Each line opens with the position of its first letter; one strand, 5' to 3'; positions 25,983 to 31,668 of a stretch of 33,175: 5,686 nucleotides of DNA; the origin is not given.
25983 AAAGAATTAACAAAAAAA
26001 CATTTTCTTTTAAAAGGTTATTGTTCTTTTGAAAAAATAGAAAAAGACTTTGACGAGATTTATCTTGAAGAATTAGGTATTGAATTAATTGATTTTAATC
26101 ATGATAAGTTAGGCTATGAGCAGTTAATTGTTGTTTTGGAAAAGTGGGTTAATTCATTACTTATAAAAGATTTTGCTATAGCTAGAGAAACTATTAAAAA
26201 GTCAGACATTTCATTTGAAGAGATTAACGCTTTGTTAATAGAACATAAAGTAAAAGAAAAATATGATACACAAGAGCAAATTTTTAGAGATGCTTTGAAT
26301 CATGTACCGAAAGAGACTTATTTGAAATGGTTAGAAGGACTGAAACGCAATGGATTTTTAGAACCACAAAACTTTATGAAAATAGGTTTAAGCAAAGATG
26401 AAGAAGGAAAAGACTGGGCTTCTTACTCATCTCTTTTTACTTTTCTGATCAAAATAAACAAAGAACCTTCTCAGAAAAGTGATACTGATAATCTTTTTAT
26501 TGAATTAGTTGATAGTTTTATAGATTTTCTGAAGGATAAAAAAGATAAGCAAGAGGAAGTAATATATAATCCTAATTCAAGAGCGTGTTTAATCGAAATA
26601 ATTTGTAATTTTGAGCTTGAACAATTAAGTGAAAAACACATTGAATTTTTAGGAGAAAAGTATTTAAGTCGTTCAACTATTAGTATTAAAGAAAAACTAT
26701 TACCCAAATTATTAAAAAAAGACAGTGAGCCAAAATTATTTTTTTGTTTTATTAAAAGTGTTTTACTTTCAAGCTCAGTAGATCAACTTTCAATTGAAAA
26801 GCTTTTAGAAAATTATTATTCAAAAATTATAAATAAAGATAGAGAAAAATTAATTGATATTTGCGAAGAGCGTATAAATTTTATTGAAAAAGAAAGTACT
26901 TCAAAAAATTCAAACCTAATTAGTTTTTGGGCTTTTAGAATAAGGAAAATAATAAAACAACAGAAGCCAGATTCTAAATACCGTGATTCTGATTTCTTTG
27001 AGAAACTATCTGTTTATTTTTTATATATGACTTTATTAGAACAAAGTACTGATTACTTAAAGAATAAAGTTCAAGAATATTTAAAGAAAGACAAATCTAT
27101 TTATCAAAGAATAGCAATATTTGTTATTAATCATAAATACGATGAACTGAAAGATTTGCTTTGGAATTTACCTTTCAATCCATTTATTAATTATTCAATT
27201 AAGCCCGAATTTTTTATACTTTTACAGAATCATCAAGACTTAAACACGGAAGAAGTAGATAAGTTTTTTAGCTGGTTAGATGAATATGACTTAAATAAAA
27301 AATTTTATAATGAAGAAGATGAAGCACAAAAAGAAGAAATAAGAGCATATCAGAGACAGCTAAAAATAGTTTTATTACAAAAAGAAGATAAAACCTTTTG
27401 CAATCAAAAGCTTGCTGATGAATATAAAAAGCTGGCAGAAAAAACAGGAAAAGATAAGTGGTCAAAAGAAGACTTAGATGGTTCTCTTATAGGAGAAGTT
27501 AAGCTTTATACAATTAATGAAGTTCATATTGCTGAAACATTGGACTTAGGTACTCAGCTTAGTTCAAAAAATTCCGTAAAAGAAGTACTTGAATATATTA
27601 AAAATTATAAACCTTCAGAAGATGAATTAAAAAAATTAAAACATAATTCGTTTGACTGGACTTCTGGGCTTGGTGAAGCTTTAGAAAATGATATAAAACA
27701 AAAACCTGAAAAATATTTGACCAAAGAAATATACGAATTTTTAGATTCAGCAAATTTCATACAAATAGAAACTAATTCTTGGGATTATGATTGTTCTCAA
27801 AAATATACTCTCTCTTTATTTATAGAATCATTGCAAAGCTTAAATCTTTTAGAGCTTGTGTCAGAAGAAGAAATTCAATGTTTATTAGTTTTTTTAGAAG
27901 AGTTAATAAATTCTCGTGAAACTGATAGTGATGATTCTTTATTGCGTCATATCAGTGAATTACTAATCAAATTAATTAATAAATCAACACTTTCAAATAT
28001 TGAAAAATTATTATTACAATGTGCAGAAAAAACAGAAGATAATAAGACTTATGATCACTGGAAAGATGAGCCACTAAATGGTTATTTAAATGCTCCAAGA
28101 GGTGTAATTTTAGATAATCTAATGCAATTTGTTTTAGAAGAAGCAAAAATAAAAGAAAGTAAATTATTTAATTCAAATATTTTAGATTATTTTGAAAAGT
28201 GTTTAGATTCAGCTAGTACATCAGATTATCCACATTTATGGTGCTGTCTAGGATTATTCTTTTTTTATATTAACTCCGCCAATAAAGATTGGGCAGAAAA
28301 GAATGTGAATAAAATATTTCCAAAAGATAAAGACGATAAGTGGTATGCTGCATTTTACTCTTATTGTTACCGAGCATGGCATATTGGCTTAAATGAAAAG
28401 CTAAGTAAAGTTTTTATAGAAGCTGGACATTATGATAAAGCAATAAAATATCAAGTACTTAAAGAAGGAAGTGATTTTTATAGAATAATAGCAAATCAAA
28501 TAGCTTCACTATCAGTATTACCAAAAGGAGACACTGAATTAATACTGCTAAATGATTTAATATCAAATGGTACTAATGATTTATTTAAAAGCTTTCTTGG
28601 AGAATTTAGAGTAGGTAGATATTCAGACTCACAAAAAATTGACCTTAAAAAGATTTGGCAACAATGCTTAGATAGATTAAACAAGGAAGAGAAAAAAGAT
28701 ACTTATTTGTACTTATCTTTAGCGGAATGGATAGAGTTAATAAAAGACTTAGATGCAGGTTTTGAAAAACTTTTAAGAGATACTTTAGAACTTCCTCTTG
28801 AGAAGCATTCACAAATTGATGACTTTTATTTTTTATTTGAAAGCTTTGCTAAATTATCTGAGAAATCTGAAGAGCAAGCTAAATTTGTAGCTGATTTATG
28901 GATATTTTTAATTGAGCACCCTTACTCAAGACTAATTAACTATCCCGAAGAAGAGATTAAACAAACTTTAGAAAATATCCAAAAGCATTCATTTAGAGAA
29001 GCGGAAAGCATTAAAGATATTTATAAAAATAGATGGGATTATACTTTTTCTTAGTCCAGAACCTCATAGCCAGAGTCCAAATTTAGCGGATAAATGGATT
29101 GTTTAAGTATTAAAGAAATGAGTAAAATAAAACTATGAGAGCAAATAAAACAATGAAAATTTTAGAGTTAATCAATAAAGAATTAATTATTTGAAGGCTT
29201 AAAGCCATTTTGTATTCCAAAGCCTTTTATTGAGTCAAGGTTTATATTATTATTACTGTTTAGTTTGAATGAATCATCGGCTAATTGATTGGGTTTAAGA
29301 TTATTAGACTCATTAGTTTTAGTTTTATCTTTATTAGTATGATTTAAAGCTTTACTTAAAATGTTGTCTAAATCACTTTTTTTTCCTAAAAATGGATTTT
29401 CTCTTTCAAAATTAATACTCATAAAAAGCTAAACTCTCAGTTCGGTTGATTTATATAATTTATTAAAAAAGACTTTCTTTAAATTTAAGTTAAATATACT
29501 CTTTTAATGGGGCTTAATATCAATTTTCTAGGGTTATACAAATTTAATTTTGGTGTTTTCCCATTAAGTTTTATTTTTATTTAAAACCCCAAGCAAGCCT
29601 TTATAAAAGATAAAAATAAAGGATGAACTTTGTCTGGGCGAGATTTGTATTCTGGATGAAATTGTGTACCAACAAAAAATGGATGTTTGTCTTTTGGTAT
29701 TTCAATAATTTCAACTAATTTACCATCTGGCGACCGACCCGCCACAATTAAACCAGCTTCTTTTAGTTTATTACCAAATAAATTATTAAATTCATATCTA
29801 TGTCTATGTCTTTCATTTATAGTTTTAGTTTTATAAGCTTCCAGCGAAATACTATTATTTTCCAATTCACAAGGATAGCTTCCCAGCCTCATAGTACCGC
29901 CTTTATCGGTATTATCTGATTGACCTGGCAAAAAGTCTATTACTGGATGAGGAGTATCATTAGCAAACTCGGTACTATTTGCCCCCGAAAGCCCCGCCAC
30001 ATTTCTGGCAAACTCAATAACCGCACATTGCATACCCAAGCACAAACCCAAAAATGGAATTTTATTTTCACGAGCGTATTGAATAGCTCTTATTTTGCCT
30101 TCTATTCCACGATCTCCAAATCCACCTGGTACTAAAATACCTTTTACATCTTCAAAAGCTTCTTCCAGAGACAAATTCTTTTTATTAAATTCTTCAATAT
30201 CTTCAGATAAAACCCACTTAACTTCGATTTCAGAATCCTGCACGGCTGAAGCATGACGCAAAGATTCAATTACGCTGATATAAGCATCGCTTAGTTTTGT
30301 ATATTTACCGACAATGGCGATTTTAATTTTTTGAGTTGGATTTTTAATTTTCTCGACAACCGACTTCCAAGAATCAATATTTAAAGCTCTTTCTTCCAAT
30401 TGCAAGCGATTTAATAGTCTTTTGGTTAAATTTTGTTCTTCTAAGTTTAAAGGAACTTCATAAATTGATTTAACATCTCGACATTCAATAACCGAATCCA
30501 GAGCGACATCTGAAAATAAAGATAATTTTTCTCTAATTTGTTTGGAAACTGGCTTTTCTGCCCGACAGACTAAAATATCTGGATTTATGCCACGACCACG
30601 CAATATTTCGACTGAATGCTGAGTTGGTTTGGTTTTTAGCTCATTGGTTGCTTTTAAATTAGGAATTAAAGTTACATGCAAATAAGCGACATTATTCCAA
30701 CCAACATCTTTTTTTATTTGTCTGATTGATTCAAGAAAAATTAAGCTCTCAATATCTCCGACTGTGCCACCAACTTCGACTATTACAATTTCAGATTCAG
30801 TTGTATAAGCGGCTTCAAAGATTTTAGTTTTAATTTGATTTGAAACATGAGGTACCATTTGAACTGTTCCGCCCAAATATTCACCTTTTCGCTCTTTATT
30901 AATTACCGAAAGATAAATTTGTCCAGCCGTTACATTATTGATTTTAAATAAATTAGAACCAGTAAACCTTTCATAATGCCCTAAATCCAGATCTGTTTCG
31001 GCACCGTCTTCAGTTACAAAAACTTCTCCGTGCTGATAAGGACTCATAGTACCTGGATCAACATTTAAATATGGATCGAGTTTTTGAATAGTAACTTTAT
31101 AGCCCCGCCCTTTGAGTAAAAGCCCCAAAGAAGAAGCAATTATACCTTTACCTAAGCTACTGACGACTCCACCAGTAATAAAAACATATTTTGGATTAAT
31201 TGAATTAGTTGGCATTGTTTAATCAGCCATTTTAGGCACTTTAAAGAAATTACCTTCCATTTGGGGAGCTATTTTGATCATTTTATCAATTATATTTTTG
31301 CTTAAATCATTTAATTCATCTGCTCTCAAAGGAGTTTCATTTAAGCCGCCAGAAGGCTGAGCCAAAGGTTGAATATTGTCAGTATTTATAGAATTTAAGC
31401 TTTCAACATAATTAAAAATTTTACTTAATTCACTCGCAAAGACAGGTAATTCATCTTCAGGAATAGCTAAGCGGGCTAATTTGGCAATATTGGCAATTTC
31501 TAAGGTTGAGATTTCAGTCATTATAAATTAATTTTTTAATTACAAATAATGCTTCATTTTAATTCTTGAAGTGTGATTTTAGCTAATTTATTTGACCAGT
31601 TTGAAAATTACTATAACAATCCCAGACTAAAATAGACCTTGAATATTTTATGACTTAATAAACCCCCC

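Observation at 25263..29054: Stand-alone 1263-aa SIR2-domain protein with a large unassigned C-terminal region, inserted between glnA and pyrG: candidate single-gene NAD+-depleting defence system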

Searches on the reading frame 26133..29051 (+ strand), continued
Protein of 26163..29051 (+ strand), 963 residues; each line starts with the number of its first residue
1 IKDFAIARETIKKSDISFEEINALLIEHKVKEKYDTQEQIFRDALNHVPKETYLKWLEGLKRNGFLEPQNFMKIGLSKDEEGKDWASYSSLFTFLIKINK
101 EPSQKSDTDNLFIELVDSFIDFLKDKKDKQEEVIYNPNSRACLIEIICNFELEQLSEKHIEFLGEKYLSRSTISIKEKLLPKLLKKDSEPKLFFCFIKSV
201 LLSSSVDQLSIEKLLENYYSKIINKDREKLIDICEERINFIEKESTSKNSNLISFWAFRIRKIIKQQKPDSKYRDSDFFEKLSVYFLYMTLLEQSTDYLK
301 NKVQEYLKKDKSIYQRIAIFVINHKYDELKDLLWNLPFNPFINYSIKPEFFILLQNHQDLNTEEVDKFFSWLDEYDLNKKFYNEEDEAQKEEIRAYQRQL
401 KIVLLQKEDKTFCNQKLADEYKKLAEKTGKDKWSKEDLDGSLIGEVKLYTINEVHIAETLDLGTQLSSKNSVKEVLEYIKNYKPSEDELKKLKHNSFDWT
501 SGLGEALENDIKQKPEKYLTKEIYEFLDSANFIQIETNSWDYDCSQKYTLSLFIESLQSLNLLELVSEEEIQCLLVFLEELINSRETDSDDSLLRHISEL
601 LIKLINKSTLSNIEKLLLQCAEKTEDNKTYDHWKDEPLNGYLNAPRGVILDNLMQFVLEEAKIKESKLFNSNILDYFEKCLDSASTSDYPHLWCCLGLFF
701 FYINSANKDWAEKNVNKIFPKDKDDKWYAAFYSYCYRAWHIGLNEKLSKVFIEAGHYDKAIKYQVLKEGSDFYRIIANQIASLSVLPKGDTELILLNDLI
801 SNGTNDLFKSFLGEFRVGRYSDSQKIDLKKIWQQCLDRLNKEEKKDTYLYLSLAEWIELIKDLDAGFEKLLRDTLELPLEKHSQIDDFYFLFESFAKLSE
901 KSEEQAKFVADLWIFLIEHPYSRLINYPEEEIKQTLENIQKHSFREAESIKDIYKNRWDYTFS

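Call 73: find_encoding_contigs(protein=P0041, flank=3000, max_places=2)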
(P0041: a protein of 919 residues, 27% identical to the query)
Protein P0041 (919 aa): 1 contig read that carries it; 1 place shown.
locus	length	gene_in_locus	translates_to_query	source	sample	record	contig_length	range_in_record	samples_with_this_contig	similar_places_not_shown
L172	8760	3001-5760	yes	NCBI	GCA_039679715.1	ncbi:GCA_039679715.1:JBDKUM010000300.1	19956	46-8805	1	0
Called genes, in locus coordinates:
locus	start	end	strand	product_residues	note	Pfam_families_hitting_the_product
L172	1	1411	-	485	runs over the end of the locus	PF00370:FGGY_N, PF02782:FGGY_C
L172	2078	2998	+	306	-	PF13289:SIR2_2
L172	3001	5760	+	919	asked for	-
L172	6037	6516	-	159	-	PF05991:NYN_YacP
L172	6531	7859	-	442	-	PF01979:Amidohydro_1, PF07969:Amidohydro_3 (weak), PF12890:DHOase, PF07969:Amidohydro_3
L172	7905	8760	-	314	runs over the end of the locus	PF02729:OTCace_N, PF00185:OTCace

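Call 74: find_encoding_contigs(protein=P0047, flank=3000, max_places=2)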
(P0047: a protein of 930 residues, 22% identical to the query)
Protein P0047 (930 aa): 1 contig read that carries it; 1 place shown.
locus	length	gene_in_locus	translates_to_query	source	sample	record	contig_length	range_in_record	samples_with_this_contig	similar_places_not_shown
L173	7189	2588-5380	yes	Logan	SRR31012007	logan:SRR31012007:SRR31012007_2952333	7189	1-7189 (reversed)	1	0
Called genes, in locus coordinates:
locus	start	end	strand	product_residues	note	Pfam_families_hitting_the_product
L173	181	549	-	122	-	-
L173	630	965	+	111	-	-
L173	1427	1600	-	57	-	-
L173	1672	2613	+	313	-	PF13289:SIR2_2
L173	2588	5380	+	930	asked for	-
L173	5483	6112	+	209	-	-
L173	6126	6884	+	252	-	-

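Call 75: find_encoding_contigs(protein=P0051, flank=3000, max_places=2)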
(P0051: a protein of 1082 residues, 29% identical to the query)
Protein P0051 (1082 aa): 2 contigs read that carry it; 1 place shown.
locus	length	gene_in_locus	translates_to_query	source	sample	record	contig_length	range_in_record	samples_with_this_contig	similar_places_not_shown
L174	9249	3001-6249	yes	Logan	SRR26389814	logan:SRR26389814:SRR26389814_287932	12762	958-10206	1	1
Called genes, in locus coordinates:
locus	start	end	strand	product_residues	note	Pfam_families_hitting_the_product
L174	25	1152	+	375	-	PF00589:Phage_integrase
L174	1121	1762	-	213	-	-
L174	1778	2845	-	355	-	-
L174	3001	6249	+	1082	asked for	-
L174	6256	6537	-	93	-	PF25213:HVO_A0261_N, PF12802:MarR_2 (weak)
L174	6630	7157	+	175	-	-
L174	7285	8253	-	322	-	-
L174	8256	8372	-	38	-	-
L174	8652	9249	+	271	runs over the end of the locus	-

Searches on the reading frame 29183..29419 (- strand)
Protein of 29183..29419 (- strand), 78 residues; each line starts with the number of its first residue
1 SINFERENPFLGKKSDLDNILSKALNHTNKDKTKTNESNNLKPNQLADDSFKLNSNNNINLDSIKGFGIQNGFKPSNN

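Call 5: search_protein_families(library=pfam, proteins=[window:29183-29419:-], max_evalue=0.01)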
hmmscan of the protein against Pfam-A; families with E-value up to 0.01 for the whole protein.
window:29183-29419:- (78 aa): 0 families

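Call 8: search_protein_families(library=ncbifam, proteins=[window:29183-29419:-], max_evalue=0.1)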
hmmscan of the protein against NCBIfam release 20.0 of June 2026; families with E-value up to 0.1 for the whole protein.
window:29183-29419:- (78 aa): 1 family
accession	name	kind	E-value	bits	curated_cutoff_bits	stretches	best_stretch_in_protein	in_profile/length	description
NF008438.0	PRK11281.1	equivalog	0.065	10.9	991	1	15-67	421-472/1113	mechanosensitive channel MscK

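Call 39: search_protein_families(library=padloc, proteins=[window:29183-29419:-], max_evalue=0.001)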
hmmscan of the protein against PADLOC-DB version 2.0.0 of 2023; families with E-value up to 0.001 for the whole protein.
window:29183-29419:- (78 aa): 0 families

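Call 66: find_related_loci(query=window:29183-29419:-, collection=metagenome_contigs, flank=10000)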
Query window:29183-29419:- (78 aa) in metagenome_contigs; peptide patterns used: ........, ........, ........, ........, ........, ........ (x = any residue, [..] = any of these).
600 stretches matched a pattern, but none encodes a relative of the query by tblastn (E <= 1e-3).

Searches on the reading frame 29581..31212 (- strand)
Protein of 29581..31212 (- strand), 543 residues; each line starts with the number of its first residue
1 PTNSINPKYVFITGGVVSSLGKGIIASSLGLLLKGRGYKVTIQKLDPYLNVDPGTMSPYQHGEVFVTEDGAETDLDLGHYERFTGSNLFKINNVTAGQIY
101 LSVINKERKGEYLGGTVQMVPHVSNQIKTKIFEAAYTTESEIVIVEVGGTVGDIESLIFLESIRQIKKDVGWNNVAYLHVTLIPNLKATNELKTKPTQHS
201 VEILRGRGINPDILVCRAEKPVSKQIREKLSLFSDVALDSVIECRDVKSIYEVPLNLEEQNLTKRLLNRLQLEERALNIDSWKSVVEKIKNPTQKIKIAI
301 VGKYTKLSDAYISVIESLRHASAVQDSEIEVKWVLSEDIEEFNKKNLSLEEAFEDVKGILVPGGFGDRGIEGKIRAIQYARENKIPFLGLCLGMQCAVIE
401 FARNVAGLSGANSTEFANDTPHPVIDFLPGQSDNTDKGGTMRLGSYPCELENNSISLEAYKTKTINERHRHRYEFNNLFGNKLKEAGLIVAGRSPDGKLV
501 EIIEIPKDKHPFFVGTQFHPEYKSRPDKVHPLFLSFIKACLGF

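Call 5: search_protein_families(library=pfam, proteins=[window:29581-31212:-], max_evalue=0.01)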
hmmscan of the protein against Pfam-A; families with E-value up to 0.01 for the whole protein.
window:29581-31212:- (543 aa): 4 families
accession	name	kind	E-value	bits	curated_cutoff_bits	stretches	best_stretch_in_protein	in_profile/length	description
PF06418.20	CTP_synth_N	-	1.3e-122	408.7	26.1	1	8-272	1-265/265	CTP synthase N-terminus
PF00117.34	GATase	-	2.3e-40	138.7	22.8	1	307-538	2-189/190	Glutamine amidotransferase class-I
PF07722.19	Peptidase_C26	-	1.4e-06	28.7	20.5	1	376-521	97-219/219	Peptidase C26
PF01656.29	CbiA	-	0.0058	17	25.4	0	18-306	8-85/125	CobQ/CobB/MinD/ParA nucleotide binding domain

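Call 69: find_related_loci(query=window:29581-31212:-, collection=metagenome_contigs, flank=10000)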
Query window:29581-31212:- (543 aa) in metagenome_contigs; peptide patterns used: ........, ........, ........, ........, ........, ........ (x = any residue, [..] = any of these).
600 stretches matched a pattern (row limit reached: there are more); 596 encode a relative of the query (tblastn E <= 1e-3); the best 80 are kept; 80 distinct loci.
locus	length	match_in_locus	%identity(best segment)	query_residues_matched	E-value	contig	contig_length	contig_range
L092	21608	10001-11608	59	4-541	0e+0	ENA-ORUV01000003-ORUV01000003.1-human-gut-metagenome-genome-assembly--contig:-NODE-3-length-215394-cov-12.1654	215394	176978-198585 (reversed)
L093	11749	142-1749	59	4-541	0e+0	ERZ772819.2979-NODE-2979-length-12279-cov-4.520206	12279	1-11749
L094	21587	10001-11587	60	8-541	0e+0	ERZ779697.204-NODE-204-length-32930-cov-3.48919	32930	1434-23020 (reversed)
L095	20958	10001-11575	59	8-541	0e+0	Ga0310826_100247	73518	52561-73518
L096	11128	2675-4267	60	8-541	0e+0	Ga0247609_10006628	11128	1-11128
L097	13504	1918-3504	59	8-541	0e+0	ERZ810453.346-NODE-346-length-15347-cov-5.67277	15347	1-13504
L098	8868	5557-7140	59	7-541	0e+0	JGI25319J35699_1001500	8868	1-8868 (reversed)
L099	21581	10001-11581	59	8-540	0e+0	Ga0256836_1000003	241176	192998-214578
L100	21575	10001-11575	60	8-539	0e+0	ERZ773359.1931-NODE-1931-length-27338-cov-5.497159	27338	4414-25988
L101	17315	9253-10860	59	8-541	0e+0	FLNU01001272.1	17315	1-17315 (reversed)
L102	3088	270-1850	58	8-541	0e+0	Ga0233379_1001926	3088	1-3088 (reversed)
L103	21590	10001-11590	59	8-541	0e+0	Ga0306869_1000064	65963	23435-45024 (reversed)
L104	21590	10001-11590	58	5-541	0e+0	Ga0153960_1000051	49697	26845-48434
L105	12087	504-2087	59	8-542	0e+0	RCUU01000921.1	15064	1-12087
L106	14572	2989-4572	58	8-541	0e+0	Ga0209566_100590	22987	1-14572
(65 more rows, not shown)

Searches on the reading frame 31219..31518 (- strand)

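Call 5: search_protein_families(library=pfam, proteins=[window:31219-31518:-], max_evalue=0.01)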
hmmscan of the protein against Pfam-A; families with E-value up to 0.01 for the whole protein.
window:31219-31518:- (99 aa): 1 family
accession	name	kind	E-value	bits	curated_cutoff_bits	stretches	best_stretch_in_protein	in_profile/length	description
PF02686.20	GatC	-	2e-17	63.6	23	1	20-94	2-66/66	Glu-tRNAGln amidotransferase C subunit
